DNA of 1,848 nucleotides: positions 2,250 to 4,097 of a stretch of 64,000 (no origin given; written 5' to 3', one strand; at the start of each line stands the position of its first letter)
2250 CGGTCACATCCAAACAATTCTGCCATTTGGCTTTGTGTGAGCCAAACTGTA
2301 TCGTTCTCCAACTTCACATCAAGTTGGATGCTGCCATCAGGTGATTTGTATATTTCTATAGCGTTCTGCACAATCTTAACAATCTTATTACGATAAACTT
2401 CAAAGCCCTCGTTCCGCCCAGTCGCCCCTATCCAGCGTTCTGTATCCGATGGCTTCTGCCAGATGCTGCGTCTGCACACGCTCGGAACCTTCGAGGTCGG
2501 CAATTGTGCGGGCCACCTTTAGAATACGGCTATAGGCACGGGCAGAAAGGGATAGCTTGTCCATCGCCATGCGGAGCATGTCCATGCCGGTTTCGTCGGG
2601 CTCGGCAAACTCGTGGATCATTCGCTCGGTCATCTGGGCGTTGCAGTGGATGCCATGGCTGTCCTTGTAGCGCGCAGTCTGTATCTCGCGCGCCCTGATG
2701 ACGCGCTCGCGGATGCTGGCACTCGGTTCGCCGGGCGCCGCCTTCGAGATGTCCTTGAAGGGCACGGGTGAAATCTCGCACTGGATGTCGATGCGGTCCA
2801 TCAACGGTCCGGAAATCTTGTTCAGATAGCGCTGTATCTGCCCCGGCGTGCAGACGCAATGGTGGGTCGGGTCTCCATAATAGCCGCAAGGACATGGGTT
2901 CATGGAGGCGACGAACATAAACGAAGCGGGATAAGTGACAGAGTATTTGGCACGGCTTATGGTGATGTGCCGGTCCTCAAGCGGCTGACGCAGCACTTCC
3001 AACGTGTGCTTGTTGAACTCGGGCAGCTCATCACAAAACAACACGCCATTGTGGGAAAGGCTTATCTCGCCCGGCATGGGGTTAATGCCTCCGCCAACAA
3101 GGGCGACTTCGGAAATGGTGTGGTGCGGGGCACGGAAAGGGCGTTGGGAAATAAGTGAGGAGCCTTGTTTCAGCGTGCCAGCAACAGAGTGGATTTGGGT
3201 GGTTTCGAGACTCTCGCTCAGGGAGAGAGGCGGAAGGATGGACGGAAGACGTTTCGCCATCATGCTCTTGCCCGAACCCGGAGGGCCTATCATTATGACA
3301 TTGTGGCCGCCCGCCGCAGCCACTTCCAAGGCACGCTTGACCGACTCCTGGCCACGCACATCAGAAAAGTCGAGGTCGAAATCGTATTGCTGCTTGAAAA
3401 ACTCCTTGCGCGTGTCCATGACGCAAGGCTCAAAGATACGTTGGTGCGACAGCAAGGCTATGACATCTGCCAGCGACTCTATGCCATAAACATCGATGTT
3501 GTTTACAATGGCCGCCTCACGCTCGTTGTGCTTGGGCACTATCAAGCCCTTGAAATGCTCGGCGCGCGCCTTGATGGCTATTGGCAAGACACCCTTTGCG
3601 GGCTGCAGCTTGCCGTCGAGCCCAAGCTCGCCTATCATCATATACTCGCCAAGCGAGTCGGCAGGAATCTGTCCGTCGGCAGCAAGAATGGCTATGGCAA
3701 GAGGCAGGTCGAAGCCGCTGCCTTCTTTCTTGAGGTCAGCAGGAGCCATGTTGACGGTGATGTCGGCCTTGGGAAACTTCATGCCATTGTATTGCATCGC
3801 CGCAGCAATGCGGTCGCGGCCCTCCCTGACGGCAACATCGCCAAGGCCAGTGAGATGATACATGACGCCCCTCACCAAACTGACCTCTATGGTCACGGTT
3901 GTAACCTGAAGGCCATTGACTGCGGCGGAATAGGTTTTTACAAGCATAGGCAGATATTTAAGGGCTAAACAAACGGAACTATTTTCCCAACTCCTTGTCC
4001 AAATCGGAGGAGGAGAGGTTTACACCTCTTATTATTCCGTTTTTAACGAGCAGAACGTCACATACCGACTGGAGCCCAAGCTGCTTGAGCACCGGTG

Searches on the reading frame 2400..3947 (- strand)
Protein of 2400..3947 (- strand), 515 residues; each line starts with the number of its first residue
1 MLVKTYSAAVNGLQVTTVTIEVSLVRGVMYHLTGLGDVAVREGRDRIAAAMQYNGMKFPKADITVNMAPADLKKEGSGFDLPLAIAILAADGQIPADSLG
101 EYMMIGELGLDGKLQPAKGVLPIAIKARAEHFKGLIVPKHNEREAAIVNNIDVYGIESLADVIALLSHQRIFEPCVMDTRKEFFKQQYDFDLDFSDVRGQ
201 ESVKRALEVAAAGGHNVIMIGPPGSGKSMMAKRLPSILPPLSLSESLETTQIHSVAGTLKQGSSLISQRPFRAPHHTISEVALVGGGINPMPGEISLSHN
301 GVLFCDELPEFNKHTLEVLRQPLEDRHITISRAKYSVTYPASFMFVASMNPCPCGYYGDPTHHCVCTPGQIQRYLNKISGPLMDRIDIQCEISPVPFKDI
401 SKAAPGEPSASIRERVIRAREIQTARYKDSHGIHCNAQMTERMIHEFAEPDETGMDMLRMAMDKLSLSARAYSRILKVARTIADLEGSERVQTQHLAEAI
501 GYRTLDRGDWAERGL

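Call 85: find_encoding_contigs(protein=window:2400-3947:-, flank=10000, max_places=4)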
Protein window:2400-3947:- (515 aa): 4 contigs read that carry it; 4 places shown.
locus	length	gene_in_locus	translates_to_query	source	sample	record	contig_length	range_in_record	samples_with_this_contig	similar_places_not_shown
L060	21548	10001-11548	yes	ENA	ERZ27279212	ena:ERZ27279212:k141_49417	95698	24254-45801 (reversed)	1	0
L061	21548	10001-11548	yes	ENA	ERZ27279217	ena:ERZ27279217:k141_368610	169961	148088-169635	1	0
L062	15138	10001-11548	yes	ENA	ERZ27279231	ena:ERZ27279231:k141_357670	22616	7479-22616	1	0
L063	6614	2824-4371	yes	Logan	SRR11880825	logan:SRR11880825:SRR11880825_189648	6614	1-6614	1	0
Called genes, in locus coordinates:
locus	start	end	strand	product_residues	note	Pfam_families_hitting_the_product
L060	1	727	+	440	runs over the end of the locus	PF07690:MFS_1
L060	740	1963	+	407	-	PF07075:NamZ_N, PF20732:NamZ_C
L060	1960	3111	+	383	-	PF07786:HGSNAT_cat (weak)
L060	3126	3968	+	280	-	-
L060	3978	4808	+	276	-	PF13580:SIS_2 (weak), PF22198:GKRP_SIS_2 (weak), PF22645:GKRP_SIS_N, PF01380:SIS (weak), PF20741:GKRP-like_C (faint)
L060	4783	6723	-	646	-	PF13086:AAA_11, PF13245:AAA_19 (weak), PF13604:AAA_30, PF01443:Viral_helicase1 (faint), PF13087:AAA_12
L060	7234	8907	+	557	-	PF13181:TPR_8 (faint), PF00515:TPR_1 (faint), PF07719:TPR_2 (faint)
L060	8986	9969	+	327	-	PF14289:DUF4369, PF00578:AhpC-TSA (weak), PF08534:Redoxin (weak)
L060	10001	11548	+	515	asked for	PF13541:ChlI, PF01078:Mg_chelatase, PF00493:MCM (faint), PF07728:AAA_5, PF13335:Mg_chelatase_C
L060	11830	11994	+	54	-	-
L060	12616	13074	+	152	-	-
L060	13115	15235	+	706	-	-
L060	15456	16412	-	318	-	-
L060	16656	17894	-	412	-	PF00266:Aminotran_5 (faint), PF00282:Pyridoxal_deC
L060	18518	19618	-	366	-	-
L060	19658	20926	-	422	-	-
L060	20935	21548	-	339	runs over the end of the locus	PF13280:WYL, PF25583:WCX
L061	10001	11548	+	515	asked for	PF13541:ChlI, PF01078:Mg_chelatase, PF00493:MCM (faint), PF07728:AAA_5, PF13335:Mg_chelatase_C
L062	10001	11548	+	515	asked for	PF13541:ChlI, PF01078:Mg_chelatase, PF00493:MCM (faint), PF07728:AAA_5, PF13335:Mg_chelatase_C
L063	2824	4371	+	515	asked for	PF13541:ChlI, PF01078:Mg_chelatase, PF00493:MCM (faint), PF07728:AAA_5, PF13335:Mg_chelatase_C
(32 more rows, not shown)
